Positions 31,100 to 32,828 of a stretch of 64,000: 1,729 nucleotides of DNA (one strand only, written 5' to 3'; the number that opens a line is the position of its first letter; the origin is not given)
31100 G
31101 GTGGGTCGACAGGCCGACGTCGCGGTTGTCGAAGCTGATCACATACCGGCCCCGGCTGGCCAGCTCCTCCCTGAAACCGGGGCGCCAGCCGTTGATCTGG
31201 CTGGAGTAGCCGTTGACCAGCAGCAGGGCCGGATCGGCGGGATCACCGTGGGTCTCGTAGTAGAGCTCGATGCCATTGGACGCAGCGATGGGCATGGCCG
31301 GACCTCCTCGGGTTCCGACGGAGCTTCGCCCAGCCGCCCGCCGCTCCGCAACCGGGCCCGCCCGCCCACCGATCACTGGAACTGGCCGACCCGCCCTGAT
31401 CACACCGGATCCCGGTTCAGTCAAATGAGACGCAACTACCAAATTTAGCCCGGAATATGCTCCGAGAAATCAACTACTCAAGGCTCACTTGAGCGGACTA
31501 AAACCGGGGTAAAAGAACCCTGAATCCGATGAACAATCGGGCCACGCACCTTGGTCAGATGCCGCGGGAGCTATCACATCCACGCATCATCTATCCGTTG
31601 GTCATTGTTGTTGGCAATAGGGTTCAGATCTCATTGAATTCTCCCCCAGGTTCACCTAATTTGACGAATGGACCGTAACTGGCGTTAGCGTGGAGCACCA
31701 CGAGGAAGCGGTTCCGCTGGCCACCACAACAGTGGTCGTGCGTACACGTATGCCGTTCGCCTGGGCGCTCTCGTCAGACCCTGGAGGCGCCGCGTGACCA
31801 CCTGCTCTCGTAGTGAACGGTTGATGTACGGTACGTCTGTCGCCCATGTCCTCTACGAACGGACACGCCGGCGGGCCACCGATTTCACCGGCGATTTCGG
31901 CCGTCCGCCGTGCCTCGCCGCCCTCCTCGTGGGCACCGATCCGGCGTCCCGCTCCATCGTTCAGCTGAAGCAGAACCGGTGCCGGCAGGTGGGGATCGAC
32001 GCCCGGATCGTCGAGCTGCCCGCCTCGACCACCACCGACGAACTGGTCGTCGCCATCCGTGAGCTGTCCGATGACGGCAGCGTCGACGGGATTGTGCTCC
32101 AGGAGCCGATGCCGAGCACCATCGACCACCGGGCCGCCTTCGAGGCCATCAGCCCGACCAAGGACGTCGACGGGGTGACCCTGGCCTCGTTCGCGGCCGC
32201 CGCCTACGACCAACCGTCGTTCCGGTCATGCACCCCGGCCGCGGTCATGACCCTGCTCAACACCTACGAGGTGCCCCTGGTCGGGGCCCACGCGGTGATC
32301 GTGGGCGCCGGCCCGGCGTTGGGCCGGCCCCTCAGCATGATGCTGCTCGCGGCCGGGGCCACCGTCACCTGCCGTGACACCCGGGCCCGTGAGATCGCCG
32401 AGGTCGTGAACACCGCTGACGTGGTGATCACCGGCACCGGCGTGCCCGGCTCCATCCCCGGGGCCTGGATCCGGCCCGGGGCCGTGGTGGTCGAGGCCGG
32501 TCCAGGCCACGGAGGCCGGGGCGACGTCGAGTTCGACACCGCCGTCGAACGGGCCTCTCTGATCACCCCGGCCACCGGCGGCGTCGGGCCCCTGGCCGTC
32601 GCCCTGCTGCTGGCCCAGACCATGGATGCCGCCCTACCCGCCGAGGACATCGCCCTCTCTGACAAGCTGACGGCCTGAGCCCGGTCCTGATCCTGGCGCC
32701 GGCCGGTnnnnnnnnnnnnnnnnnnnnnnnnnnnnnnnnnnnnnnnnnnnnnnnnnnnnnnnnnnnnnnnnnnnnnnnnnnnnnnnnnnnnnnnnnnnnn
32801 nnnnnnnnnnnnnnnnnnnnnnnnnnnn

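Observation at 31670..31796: Unannotated ZTP (pfl-motif) riboswitch with an apparent Shine-Dalgarno-sequestering switch in front of a divergent folD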

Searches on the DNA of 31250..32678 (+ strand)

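Call 14: search_rna_families(sources=[L001, L002, L003, L004, L005, L006, L007, L008, L009, L010, L011, L012], threshold=gathering, show_alignments=4)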
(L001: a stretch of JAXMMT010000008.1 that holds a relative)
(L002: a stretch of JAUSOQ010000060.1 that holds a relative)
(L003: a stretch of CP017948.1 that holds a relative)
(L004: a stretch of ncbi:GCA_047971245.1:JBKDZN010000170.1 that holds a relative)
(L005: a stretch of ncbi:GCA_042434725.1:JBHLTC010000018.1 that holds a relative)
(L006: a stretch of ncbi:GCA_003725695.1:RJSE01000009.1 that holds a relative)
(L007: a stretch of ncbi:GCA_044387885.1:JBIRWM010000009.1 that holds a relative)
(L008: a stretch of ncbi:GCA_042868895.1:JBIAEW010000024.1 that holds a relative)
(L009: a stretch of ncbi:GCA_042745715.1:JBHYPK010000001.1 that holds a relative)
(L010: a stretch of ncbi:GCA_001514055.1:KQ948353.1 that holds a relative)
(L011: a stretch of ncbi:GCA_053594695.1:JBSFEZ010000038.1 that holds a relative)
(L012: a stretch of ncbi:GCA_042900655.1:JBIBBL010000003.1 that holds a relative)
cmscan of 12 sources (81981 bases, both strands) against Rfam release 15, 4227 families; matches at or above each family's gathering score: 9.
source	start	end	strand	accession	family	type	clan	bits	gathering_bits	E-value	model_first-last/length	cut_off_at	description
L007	2894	2974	+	RF01750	ZMP-ZTP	Cis-reg; riboswitch;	-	65.3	39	3.1e-08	1-86/86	no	ZMP/ZTP riboswitch aptamer (pfl RNA motif)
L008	2894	2974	+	RF01750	ZMP-ZTP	Cis-reg; riboswitch;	-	65.3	39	3.1e-08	1-86/86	no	ZMP/ZTP riboswitch aptamer (pfl RNA motif)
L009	2894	2974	+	RF01750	ZMP-ZTP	Cis-reg; riboswitch;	-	65.3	39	3.1e-08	1-86/86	no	ZMP/ZTP riboswitch aptamer (pfl RNA motif)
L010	2894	2974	+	RF01750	ZMP-ZTP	Cis-reg; riboswitch;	-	65.3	39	3.1e-08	1-86/86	no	ZMP/ZTP riboswitch aptamer (pfl RNA motif)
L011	2894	2974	+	RF01750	ZMP-ZTP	Cis-reg; riboswitch;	-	65.3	39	3.1e-08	1-86/86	no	ZMP/ZTP riboswitch aptamer (pfl RNA motif)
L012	2894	2974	+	RF01750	ZMP-ZTP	Cis-reg; riboswitch;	-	65.3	39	3.1e-08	1-86/86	no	ZMP/ZTP riboswitch aptamer (pfl RNA motif)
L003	3865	3964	+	RF00167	Purine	Cis-reg; riboswitch;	CL00123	65.2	37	5e-09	1-102/102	no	Purine riboswitch aptamer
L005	2867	2972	+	RF01750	ZMP-ZTP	Cis-reg; riboswitch;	-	49.2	39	6.7e-05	1-86/86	no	ZMP/ZTP riboswitch aptamer (pfl RNA motif)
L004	2844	2950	+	RF01750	ZMP-ZTP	Cis-reg; riboswitch;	-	45.9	39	0.00033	1-86/86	no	ZMP/ZTP riboswitch aptamer (pfl RNA motif)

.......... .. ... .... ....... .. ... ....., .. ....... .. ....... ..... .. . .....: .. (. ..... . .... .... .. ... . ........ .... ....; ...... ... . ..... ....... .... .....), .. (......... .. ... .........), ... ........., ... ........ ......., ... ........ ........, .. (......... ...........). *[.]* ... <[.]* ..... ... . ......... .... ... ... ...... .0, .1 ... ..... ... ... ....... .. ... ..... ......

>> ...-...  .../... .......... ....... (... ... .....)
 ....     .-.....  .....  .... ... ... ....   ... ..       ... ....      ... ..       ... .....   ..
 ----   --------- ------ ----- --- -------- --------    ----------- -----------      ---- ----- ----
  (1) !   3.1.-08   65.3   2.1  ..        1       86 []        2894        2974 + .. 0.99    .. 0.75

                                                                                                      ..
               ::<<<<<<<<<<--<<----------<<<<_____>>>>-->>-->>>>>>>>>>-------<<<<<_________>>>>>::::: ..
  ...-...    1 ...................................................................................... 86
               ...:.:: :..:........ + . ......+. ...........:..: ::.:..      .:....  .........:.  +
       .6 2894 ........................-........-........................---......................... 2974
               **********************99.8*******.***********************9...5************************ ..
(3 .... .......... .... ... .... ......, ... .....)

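Call 36: build_rna_model(alignment_id=A3, structure=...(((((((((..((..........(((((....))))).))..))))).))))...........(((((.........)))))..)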
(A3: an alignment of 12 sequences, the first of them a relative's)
Model R1 built from alignment A3 (12 sequences, 87 columns); structure: as given.
model positions 75; base pairs 19; branch points 1; effective number of sequences 3.11; information 0.753 bits per position. Calibrated on 0.2 Mb of random sequence (short: E-values are rough).
structure used (alignment columns):
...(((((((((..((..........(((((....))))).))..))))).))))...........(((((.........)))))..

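Call 37: search_with_rna_model(model_id=R1, sources=[window, L001, L002, L003, L004, L005, L006, L007, L013, L014, L016, L017, L019, L020, L021, L022, L023, L024, L025, L026, L027, L028, L029, L030, L031, L032, L033, L034, L035, L036, L037, L038, L039, L040, L041, L042, L043, L044, L045, L046, L047, L048, L049, L050, L051, L052, L053, L054, L055, L056, L057, L058, L059, L060, L061, L062, L063, L064, L065, L066, L067, L068, L069, L070, L071, L072, L073, L074, L075, L076, L077, L078, L079, L080, L081, L082, L083, L084, L085, L086, L087, L088, L089, L090, L091, L092, L093, L094, L095, L096, L097, L098], max_evalue=0.01, make_alignment=true)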
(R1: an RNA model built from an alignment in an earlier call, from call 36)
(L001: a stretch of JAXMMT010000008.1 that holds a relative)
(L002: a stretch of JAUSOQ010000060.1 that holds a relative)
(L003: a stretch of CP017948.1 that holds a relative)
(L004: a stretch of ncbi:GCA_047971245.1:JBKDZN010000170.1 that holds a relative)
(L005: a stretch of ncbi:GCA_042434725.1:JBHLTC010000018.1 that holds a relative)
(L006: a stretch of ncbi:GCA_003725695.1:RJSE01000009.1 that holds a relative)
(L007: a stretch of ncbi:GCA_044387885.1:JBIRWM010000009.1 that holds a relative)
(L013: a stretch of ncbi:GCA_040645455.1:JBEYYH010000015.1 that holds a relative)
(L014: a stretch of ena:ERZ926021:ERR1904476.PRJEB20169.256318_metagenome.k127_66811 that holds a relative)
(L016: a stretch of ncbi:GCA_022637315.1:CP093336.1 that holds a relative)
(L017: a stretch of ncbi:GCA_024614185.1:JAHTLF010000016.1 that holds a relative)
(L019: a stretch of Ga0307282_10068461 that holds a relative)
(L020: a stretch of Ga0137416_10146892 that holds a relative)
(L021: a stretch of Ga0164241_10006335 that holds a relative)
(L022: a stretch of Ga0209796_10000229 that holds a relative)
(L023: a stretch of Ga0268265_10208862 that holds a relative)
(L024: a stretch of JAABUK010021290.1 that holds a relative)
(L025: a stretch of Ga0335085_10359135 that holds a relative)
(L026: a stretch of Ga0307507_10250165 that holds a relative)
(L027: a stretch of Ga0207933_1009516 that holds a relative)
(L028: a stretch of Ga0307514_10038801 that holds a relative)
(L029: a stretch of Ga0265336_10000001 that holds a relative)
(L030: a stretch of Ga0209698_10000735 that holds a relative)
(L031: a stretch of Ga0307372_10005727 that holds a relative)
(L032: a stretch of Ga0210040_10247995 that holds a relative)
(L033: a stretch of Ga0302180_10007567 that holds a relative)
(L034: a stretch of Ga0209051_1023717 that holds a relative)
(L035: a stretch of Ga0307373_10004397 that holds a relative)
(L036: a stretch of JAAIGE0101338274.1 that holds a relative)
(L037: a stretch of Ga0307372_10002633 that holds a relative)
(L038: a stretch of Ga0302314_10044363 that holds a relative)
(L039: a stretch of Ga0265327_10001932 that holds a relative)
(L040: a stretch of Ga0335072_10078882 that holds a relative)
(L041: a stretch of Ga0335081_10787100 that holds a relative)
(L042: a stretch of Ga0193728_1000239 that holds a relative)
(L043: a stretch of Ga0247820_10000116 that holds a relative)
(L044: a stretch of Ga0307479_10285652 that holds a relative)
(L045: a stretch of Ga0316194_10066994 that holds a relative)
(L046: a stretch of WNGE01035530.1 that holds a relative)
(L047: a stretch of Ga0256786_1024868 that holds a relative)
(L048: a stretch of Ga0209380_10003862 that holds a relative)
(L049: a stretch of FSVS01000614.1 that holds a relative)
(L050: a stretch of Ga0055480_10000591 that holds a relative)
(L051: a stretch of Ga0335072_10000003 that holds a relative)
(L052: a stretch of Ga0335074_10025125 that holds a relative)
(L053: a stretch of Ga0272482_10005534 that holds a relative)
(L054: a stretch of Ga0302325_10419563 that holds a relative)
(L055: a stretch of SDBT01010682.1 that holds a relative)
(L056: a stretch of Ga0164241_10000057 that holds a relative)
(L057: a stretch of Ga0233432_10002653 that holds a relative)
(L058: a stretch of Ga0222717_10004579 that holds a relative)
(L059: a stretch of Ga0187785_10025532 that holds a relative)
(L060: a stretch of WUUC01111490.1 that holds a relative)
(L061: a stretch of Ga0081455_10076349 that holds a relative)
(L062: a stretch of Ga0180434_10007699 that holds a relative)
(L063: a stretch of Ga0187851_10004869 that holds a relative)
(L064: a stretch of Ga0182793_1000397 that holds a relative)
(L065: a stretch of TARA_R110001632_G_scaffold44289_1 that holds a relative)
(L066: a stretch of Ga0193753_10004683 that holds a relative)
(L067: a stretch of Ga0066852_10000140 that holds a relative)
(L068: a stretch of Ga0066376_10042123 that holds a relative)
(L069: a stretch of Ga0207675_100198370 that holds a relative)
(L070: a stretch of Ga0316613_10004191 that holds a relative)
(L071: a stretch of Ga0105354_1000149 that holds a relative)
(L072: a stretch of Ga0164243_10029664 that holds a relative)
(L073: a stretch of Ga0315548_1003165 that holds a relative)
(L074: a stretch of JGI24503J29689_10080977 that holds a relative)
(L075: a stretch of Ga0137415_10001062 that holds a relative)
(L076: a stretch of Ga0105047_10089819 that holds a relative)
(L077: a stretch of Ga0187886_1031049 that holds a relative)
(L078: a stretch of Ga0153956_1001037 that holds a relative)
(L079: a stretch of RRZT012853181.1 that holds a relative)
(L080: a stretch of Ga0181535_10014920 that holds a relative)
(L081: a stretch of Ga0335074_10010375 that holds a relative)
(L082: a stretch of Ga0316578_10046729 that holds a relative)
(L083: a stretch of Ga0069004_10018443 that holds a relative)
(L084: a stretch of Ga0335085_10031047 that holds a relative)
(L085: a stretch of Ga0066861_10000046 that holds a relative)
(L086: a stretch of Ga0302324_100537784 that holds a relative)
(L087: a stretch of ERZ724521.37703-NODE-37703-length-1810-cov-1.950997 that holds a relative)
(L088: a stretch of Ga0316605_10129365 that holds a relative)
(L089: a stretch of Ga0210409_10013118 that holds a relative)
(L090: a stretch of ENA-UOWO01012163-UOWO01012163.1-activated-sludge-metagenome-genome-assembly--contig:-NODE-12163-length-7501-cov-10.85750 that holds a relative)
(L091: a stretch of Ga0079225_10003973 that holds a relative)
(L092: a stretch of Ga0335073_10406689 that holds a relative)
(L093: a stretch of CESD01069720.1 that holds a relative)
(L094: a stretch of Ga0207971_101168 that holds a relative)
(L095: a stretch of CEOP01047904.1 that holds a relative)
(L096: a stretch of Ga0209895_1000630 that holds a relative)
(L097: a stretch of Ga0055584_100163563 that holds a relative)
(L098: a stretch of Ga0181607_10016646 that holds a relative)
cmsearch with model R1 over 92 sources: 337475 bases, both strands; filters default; matches with E-value up to 0.01: 29.
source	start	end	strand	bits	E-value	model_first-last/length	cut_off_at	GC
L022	1098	1174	+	76.4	7.6e-15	1-75/75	no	0.68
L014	1405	1478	+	76.2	8.3e-15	1-75/75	no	0.66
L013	1394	1471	+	74.9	1.7e-14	1-75/75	no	0.76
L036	1127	1200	+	74.3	2.3e-14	1-75/75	no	0.61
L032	70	144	+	74.1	2.6e-14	1-75/75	no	0.75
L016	1353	1427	+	72.3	6.7e-14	1-75/75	no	0.51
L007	2894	2971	+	72.1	7.4e-14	1-75/75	no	0.77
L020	800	878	+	71.7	9e-14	1-75/75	no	0.7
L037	1090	1178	+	69.6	2.7e-13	1-75/75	no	0.7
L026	10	91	+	69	3.7e-13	1-75/75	no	0.73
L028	1082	1165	+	68.5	4.7e-13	1-75/75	no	0.74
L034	560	633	+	67.6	7.7e-13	1-75/75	no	0.65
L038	1019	1106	+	66.2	1.6e-12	1-75/75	no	0.75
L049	867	949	+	64.9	3.2e-12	1-75/75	no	0.71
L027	1088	1164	+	63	8.6e-12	1-75/75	no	0.64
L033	1069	1158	+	62.1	1.4e-11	1-75/75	no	0.72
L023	729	821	+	61.3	2.1e-11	1-75/75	no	0.7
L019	561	653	+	60.4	3.4e-11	1-75/75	no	0.72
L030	1063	1158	+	58.5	9.2e-11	1-75/75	no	0.68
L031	1070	1158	+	56.8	2.2e-10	1-75/75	no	0.71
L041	15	89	+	56.1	3.2e-10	1-75/75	no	0.64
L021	1080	1166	+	54.5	7.5e-10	1-75/75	no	0.77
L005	2867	2947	+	51.4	3.8e-09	1-75/75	no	0.74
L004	2844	2947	+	49.8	8.7e-09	1-75/75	no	0.63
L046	685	759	+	47.2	3.3e-08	1-75/75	no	0.71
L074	1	71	+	35.2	1.8e-05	5-75/75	5'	0.68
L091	1074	1154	+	34.5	2.6e-05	1-75/75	no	0.46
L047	209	290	+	25.7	0.0026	1-75/75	no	0.5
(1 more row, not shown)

Alignment A4: 29 matches aligned to the model, 126 columns, each read 5' to 3' on its own strand. Consensus structure (alignment columns), stored with it:
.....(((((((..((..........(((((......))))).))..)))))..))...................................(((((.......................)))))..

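Call 57: search_rna_families(source=window, start=31250, end=31850, threshold=evalue, max_evalue=1)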
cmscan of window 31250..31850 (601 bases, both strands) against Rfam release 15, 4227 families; matches with E-value up to 1: 1.
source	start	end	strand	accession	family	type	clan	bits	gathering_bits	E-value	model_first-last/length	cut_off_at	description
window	31665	31773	+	RF01750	ZMP-ZTP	Cis-reg; riboswitch;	-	44.9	39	3.9e-06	1-86/86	no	ZMP/ZTP riboswitch aptamer (pfl RNA motif)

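Call 61: search_rna_families(sources=[L013, L014, L016, L019, L020, L021, L022, L023, L026, L027, L028, L030, L031, L032, L033, L034, L036, L037, L038, L049], threshold=gathering)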
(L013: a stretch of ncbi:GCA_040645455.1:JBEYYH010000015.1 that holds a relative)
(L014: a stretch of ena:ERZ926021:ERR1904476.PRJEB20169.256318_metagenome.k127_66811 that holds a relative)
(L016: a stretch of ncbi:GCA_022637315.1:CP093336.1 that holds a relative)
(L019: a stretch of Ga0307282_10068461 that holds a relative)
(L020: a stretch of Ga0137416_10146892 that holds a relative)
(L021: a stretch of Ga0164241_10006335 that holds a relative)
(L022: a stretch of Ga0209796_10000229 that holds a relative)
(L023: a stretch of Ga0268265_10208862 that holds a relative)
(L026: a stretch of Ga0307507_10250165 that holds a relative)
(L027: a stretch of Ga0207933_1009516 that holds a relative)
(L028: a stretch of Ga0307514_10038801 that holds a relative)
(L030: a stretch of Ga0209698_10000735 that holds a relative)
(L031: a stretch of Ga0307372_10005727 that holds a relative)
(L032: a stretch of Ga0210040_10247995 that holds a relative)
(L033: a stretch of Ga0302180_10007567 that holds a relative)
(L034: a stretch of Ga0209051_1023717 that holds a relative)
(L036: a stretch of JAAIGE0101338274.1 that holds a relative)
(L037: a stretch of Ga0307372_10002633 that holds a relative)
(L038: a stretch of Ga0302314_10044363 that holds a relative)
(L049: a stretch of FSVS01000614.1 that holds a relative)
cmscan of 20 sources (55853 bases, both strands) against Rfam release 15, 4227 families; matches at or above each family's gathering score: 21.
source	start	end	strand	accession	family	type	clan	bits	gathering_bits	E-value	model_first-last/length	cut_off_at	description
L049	1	95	+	RF00001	5S_rRNA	Gene; rRNA;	CL00113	69.3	38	1.4e-12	23-120/120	5'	5S ribosomal RNA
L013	1394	1474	+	RF01750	ZMP-ZTP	Cis-reg; riboswitch;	-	64.2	39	3.7e-08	1-86/86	no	ZMP/ZTP riboswitch aptamer (pfl RNA motif)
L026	10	94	+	RF01750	ZMP-ZTP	Cis-reg; riboswitch;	-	60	39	2.7e-07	1-86/86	no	ZMP/ZTP riboswitch aptamer (pfl RNA motif)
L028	1082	1168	+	RF01750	ZMP-ZTP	Cis-reg; riboswitch;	-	59.4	39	3.7e-07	1-86/86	no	ZMP/ZTP riboswitch aptamer (pfl RNA motif)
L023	729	824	+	RF01750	ZMP-ZTP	Cis-reg; riboswitch;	-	59.2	39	3.9e-07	1-86/86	no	ZMP/ZTP riboswitch aptamer (pfl RNA motif)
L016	1353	1430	+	RF01750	ZMP-ZTP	Cis-reg; riboswitch;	-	59.1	39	4.1e-07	1-86/86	no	ZMP/ZTP riboswitch aptamer (pfl RNA motif)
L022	1098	1177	+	RF01750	ZMP-ZTP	Cis-reg; riboswitch;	-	58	39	7e-07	1-86/86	no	ZMP/ZTP riboswitch aptamer (pfl RNA motif)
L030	1063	1161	+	RF01750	ZMP-ZTP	Cis-reg; riboswitch;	-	56.5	39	1.4e-06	1-86/86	no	ZMP/ZTP riboswitch aptamer (pfl RNA motif)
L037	1090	1181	+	RF01750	ZMP-ZTP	Cis-reg; riboswitch;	-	55.9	39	1.9e-06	1-86/86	no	ZMP/ZTP riboswitch aptamer (pfl RNA motif)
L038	1019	1109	+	RF01750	ZMP-ZTP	Cis-reg; riboswitch;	-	55.1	39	2.9e-06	1-86/86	no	ZMP/ZTP riboswitch aptamer (pfl RNA motif)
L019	561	656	+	RF01750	ZMP-ZTP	Cis-reg; riboswitch;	-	54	39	4.8e-06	1-86/86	no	ZMP/ZTP riboswitch aptamer (pfl RNA motif)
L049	867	952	+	RF01750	ZMP-ZTP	Cis-reg; riboswitch;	-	53.6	39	5.7e-06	1-86/86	no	ZMP/ZTP riboswitch aptamer (pfl RNA motif)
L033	1069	1161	+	RF01750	ZMP-ZTP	Cis-reg; riboswitch;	-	52.1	39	1.2e-05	1-86/86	no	ZMP/ZTP riboswitch aptamer (pfl RNA motif)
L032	70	147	+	RF01750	ZMP-ZTP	Cis-reg; riboswitch;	-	50.6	39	2.4e-05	1-86/86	no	ZMP/ZTP riboswitch aptamer (pfl RNA motif)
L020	800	881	+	RF01750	ZMP-ZTP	Cis-reg; riboswitch;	-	50.1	39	3e-05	1-86/86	no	ZMP/ZTP riboswitch aptamer (pfl RNA motif)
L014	1405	1481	+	RF01750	ZMP-ZTP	Cis-reg; riboswitch;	-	49.9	39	3.3e-05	1-86/86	no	ZMP/ZTP riboswitch aptamer (pfl RNA motif)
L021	1080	1169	+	RF01750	ZMP-ZTP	Cis-reg; riboswitch;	-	49.2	39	4.6e-05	1-86/86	no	ZMP/ZTP riboswitch aptamer (pfl RNA motif)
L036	1127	1203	+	RF01750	ZMP-ZTP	Cis-reg; riboswitch;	-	47.2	39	0.00012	1-86/86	no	ZMP/ZTP riboswitch aptamer (pfl RNA motif)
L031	1070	1161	+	RF01750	ZMP-ZTP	Cis-reg; riboswitch;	-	46.6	39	0.00016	1-86/86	no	ZMP/ZTP riboswitch aptamer (pfl RNA motif)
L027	1088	1167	+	RF01750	ZMP-ZTP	Cis-reg; riboswitch;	-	46.5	39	0.00017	1-86/86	no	ZMP/ZTP riboswitch aptamer (pfl RNA motif)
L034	560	636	+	RF01750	ZMP-ZTP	Cis-reg; riboswitch;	-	42.7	39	0.001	1-86/86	no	ZMP/ZTP riboswitch aptamer (pfl RNA motif)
